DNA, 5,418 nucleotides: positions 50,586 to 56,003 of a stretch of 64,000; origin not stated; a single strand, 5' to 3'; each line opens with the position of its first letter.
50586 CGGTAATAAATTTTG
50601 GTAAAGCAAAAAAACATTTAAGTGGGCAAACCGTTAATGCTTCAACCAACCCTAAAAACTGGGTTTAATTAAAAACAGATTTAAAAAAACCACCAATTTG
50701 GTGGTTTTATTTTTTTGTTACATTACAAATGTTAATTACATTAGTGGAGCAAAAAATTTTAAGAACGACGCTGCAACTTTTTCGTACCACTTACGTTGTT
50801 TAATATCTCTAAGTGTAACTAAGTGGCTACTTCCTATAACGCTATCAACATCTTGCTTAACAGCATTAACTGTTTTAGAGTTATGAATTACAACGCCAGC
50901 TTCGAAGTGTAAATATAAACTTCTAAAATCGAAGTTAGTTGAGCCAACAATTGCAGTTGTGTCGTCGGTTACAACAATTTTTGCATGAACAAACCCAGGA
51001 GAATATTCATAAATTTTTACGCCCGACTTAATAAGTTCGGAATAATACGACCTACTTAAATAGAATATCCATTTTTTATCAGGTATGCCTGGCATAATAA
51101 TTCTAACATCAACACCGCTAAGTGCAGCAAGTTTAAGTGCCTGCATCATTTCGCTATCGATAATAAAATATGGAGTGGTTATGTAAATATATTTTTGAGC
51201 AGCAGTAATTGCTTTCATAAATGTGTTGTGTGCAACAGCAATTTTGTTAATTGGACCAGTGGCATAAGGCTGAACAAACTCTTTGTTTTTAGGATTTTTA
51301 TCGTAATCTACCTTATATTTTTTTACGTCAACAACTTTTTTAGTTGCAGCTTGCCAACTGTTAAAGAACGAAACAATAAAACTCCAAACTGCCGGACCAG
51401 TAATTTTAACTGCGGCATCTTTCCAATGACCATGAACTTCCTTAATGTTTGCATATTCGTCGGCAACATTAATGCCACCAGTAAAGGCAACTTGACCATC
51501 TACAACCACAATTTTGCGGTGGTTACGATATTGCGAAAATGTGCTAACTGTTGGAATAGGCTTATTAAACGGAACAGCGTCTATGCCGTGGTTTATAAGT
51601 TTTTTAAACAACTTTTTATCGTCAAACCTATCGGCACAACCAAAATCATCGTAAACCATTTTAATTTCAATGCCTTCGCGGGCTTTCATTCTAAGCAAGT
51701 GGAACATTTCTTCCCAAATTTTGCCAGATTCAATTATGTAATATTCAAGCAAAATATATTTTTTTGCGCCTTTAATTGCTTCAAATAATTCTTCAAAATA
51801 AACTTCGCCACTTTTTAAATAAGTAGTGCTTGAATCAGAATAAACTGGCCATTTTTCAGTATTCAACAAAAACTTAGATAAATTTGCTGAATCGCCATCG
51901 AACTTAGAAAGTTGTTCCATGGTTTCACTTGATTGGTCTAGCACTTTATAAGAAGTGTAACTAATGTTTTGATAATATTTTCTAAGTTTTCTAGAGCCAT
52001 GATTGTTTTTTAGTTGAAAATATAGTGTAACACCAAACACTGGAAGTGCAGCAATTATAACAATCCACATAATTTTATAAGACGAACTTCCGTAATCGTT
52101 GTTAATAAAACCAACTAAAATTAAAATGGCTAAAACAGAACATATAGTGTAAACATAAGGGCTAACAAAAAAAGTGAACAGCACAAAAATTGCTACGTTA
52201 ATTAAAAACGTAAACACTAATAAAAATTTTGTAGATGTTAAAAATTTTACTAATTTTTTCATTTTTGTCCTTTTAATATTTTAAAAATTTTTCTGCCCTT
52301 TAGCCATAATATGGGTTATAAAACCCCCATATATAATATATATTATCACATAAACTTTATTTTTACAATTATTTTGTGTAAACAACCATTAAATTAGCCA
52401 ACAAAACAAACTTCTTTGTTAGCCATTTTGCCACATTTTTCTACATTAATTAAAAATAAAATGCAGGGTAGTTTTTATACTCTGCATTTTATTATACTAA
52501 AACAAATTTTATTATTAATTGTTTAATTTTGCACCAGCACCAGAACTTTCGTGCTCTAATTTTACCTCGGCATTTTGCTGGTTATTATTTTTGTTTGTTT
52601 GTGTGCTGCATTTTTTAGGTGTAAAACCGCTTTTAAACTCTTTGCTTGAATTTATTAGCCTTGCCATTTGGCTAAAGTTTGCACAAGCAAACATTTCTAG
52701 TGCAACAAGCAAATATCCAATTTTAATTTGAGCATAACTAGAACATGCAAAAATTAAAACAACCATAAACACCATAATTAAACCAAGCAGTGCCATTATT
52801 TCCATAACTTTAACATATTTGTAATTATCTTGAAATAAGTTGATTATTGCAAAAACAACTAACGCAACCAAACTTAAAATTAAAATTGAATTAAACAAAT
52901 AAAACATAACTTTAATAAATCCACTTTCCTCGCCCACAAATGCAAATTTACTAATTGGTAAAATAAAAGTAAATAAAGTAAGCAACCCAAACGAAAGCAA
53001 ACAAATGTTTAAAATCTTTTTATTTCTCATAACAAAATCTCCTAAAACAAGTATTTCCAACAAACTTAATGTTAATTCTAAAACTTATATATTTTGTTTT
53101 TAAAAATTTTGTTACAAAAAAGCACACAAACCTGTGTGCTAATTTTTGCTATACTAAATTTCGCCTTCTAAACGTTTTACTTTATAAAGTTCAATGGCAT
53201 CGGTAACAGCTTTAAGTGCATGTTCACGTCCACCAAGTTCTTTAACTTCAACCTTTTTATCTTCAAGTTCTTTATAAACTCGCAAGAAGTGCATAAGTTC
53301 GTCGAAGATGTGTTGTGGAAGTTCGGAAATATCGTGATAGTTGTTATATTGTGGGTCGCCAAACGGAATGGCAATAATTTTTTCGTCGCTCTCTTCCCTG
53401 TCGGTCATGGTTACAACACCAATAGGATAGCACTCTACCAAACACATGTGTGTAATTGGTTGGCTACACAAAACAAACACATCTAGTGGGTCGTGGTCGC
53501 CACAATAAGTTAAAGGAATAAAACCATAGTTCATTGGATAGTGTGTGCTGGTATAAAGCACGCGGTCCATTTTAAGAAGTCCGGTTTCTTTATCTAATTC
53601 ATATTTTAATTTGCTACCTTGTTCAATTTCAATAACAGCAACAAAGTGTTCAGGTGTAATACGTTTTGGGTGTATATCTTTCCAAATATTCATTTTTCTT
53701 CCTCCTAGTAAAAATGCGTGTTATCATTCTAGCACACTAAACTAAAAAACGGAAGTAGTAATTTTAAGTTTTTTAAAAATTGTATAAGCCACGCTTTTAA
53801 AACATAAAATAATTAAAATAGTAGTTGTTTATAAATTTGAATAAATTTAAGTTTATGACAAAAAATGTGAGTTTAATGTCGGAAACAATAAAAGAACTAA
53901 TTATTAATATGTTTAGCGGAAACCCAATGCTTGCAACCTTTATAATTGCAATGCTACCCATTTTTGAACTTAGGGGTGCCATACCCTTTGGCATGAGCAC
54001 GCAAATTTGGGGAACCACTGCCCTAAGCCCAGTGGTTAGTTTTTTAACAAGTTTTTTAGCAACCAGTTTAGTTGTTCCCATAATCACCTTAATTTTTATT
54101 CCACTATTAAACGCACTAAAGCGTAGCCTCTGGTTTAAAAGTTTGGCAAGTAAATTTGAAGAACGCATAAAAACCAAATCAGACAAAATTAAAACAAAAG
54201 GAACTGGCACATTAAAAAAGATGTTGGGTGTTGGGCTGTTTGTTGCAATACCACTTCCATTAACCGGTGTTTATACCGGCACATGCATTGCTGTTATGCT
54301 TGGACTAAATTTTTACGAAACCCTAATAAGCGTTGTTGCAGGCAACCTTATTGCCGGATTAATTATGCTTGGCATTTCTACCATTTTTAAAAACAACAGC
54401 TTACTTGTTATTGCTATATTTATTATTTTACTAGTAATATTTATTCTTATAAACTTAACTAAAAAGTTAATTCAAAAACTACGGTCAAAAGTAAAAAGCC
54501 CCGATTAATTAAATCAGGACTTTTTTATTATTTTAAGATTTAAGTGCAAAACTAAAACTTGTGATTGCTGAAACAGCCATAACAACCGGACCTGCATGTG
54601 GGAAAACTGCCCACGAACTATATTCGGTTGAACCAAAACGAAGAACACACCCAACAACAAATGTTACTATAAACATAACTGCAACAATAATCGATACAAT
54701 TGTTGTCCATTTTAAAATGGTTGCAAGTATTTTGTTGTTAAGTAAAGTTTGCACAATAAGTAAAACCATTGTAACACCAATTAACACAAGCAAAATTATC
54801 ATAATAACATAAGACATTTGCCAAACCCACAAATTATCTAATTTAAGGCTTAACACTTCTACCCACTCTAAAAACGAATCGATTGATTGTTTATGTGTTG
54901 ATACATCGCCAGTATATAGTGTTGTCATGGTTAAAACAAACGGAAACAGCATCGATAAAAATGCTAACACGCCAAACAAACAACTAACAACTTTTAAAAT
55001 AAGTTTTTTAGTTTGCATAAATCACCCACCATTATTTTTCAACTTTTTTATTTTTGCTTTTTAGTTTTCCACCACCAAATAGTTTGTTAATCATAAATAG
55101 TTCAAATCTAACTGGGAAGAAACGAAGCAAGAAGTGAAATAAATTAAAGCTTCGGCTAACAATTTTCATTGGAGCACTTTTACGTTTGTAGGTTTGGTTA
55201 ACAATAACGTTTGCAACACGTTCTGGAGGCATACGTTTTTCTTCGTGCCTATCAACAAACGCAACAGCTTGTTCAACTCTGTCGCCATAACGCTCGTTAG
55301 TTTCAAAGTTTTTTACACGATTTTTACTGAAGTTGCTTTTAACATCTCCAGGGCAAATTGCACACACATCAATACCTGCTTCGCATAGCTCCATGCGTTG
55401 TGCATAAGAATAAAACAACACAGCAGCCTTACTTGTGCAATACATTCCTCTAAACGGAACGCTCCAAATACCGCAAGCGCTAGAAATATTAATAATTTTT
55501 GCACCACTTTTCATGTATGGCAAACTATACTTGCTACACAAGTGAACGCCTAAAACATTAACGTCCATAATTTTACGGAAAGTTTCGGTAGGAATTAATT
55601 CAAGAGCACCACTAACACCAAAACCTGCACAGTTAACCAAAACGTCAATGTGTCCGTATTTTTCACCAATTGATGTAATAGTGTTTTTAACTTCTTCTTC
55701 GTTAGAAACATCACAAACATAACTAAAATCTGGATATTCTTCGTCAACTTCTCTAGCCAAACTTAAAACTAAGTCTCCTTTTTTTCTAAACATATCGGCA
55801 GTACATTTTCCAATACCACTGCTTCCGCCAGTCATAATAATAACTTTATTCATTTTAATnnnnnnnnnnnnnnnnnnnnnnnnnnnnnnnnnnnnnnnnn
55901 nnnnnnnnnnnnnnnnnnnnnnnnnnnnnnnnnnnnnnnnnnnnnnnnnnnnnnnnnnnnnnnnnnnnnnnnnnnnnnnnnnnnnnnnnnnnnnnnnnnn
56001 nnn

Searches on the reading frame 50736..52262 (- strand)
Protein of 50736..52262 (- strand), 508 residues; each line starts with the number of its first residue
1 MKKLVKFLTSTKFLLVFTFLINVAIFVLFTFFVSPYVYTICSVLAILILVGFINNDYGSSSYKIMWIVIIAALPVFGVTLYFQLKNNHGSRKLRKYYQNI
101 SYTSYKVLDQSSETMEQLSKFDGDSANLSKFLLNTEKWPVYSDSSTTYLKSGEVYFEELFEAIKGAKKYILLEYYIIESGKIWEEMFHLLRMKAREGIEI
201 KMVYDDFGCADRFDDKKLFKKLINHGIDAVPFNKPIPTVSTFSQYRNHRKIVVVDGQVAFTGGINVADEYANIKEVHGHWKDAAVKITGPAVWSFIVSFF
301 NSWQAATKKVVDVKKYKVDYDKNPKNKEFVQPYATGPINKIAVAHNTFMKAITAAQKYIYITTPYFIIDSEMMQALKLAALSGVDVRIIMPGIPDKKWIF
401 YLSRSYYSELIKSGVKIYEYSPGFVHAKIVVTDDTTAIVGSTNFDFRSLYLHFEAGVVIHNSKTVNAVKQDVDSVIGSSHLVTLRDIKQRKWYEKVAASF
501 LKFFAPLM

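Call 10: search_protein_families(library=pfam, proteins=[window:50736-52262:-])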
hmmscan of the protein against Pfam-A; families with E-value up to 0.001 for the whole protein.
window:50736-52262:- (508 aa): 3 families
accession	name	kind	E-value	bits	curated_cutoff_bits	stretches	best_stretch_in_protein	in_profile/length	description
PF13091.12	PLDc_2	-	6.8e-43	146.1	27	2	350-474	3-130/132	PLD-like domain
PF00614.28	PLDc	-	2.6e-17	62.4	21.9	2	244-270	2-28/28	Phospholipase D Active site motif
PF13396.11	PLDc_N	-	2.7e-07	30.9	23.3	1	43-82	1-38/42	Phospholipase_D-nuclease N-terminal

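Call 11: search_protein_families(library=ncbifam, proteins=[window:50736-52262:-])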
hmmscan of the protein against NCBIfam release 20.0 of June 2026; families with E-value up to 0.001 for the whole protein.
window:50736-52262:- (508 aa): 7 families
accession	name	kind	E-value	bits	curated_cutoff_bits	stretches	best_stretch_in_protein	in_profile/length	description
TIGR04265.1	bac_cardiolipin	equivalog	3e-102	343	290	1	37-508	10-483/483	cardiolipin synthase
NF009107.0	PRK12452.1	equivalog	1e-82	278.5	787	1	12-508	7-509/509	cardiolipin synthase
NF008427.0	PRK11263.1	equivalog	1e-57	196.1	281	1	145-504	10-368/409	cardiolipin synthase ClsB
NF038319.1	DISARM_DrmC_I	equivalog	6.5e-19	68.4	133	1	325-475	73-234/236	DISARM system phospholipase D-like protein DrmC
NF006946.0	PRK09428.1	equivalog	1.1e-08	34.5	314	0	314-390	225-298/451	CDP-diacylglycerol--serine O-phosphatidyltransferase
NF010492.0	PRK13912.1-3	equivalog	1.9e-07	30.9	297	1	344-473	35-169/178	nuclease NucT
NF010490.0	PRK13912.1-1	equivalog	1.8e-05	24.9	211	0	344-475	31-155/159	nuclease NucT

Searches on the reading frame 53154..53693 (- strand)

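Call 10: search_protein_families(library=pfam, proteins=[window:53154-53693:-])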
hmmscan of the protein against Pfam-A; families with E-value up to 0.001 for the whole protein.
window:53154-53693:- (179 aa): 1 family
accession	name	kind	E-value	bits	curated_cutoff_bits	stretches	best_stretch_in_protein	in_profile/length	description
PF00719.24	Pyrophosphatase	-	2.2e-57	193.6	23.5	1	19-171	1-153/153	Inorganic pyrophosphatase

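Call 11: search_protein_families(library=ncbifam, proteins=[window:53154-53693:-])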
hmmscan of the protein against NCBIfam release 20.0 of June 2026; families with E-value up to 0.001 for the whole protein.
window:53154-53693:- (179 aa): 3 families
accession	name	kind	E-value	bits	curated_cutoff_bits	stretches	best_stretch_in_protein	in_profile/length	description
NF002317.0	PRK01250.1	equivalog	4.5e-47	160.2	200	1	6-171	5-174/176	inorganic diphosphatase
NF001886.0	PRK00642.1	equivalog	7.2e-39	133.5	247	2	65-172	92-203/208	inorganic pyrophosphatase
NF002578.0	PRK02230.1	equivalog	4.2e-33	114.4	246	1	20-171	9-161/185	inorganic pyrophosphatase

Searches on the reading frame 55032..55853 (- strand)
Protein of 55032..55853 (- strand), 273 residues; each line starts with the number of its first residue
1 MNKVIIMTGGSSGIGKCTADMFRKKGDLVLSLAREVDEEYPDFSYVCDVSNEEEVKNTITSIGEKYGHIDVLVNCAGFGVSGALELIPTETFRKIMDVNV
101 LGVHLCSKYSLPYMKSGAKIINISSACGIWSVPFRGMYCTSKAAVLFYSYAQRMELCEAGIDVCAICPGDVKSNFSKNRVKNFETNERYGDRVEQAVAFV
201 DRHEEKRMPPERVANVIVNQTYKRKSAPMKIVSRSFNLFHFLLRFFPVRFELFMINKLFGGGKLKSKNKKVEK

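Call 10: search_protein_families(library=pfam, proteins=[window:55032-55853:-])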
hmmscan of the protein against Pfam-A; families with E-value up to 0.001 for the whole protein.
window:55032-55853:- (273 aa): 3 families
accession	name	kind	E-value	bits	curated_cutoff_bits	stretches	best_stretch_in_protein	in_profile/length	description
PF00106.31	adh_short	-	3.8e-39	134.6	26.6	1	3-180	1-191/195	short chain dehydrogenase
PF13561.12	adh_short_C2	-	1.8e-32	113.2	27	1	12-185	6-189/236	Enoyl-(Acyl carrier protein) reductase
PF08659.16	KR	-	3.7e-07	30.7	22.6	1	45-142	58-153/180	KR domain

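Call 11: search_protein_families(library=ncbifam, proteins=[window:55032-55853:-])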
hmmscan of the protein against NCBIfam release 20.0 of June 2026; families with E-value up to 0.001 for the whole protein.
window:55032-55853:- (273 aa): 216 families (the best 25 are shown)
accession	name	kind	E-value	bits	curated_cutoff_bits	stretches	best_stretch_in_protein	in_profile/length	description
NF049977.1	KDhSphingRedKdsR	equivalog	4e-50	170.7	400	1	2-227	3-234/267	3-ketodihydrosphingosine reductase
NF004823.0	PRK06179.1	subfamily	3.2e-43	148.1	310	1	2-249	5-257/271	oxidoreductase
NF004825.0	PRK06181.1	equivalog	5.8e-41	140.5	215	1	2-255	6-260/268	SDR family oxidoreductase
NF005372.1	PRK06914.1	subfamily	1.5e-39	135.9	320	1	47-257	60-275/279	SDR family oxidoreductase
NF004826.0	PRK06182.1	subfamily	1.7e-39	135.7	305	1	2-231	4-245/274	oxidoreductase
NF004791.0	PRK06138.1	equivalog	1.1e-37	129.8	312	1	2-218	5-228/252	SDR family oxidoreductase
NF004514.1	PRK05855.1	equivalog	7.2e-37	127.2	455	1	2-247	313-567/578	SDR family oxidoreductase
NF004824.0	PRK06180.1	subfamily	1e-35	123.3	298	1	2-232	4-245/279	oxidoreductase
NF052558.1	MBtsdlDhBudC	equivalog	1.1e-35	123.4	270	1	2-194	3-205/250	meso-2,3-butanediol dehydrogenase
NF005007.0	PRK06398.1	equivalog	4e-35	121.2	341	1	2-216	7-222/259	aldose dehydrogenase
NF004284.0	PRK05693.1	equivalog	8e-35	120.7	326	1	3-260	2-269/274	SDR family oxidoreductase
NF005559.1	PRK07231.1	subfamily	2e-32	112.7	215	1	2-187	4-201/249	glucose 1-dehydrogenase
NF006114.0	PRK08263.1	subfamily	2.2e-32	112.4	290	1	1-219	2-229/280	short chain dehydrogenase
NF004649.0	PRK05993.1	equivalog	6.1e-32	111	387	1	1-250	3-268/277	SDR family oxidoreductase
NF005672.0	PRK07454.1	equivalog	7.2e-32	110.5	234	1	3-175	7-192/241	SDR family oxidoreductase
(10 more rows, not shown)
